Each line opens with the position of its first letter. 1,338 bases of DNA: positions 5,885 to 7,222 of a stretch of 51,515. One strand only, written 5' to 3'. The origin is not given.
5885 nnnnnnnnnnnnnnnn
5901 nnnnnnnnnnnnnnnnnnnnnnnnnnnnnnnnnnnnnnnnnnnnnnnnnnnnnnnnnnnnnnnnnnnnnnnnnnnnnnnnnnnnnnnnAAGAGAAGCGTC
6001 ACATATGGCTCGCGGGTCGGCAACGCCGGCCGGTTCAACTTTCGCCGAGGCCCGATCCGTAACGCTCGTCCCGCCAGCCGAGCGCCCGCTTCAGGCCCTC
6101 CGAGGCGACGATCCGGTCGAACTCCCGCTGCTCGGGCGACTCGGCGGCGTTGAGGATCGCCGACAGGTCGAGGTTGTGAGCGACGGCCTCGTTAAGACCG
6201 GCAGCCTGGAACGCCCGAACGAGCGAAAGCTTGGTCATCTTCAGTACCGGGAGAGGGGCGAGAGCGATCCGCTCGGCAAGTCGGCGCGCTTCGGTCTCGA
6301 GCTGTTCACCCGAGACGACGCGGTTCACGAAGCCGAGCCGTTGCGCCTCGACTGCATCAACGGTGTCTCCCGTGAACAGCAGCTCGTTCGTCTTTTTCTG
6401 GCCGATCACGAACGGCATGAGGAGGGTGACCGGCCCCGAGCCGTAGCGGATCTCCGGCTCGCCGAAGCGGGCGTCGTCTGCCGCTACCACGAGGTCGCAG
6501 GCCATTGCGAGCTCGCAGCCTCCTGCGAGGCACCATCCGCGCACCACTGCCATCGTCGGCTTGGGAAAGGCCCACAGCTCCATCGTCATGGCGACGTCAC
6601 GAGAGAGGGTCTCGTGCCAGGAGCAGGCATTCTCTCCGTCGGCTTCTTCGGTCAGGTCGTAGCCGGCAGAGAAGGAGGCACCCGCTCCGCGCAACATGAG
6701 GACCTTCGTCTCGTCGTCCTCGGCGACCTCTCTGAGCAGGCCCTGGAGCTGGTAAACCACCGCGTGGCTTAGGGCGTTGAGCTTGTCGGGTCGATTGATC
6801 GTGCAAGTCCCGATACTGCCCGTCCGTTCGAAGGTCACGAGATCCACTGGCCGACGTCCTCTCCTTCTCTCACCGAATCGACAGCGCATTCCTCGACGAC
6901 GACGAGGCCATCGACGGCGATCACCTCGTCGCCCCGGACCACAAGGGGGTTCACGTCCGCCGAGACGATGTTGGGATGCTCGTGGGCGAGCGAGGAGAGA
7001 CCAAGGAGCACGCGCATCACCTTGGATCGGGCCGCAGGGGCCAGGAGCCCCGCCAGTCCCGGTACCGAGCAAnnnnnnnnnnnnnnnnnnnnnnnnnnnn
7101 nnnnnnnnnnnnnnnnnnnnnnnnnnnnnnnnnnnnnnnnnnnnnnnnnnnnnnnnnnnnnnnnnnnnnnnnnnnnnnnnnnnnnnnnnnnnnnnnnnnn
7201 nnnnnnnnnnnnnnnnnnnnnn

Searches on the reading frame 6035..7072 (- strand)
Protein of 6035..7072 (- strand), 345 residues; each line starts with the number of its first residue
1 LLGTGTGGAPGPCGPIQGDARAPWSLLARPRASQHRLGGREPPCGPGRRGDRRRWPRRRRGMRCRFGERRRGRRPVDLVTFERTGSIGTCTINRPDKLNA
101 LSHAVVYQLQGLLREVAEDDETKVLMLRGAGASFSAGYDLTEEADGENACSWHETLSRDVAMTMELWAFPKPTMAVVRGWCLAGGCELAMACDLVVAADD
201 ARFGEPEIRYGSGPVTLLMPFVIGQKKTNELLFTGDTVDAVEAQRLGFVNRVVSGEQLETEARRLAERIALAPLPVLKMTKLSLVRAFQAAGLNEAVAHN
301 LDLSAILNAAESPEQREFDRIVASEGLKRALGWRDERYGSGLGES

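Call 65: search_protein_families(library=pfam, proteins=[window:6035-7072:-])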
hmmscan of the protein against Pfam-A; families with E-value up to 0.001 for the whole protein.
window:6035-7072:- (345 aa): 2 families
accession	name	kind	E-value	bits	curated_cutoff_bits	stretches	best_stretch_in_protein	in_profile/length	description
PF00378.25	ECH_1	-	2.3e-44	152.1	27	1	83-303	2-223/251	Enoyl-CoA hydratase/isomerase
PF16113.10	ECH_2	-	2.2e-24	87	27.2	1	88-268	2-187/335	Enoyl-CoA hydratase/isomerase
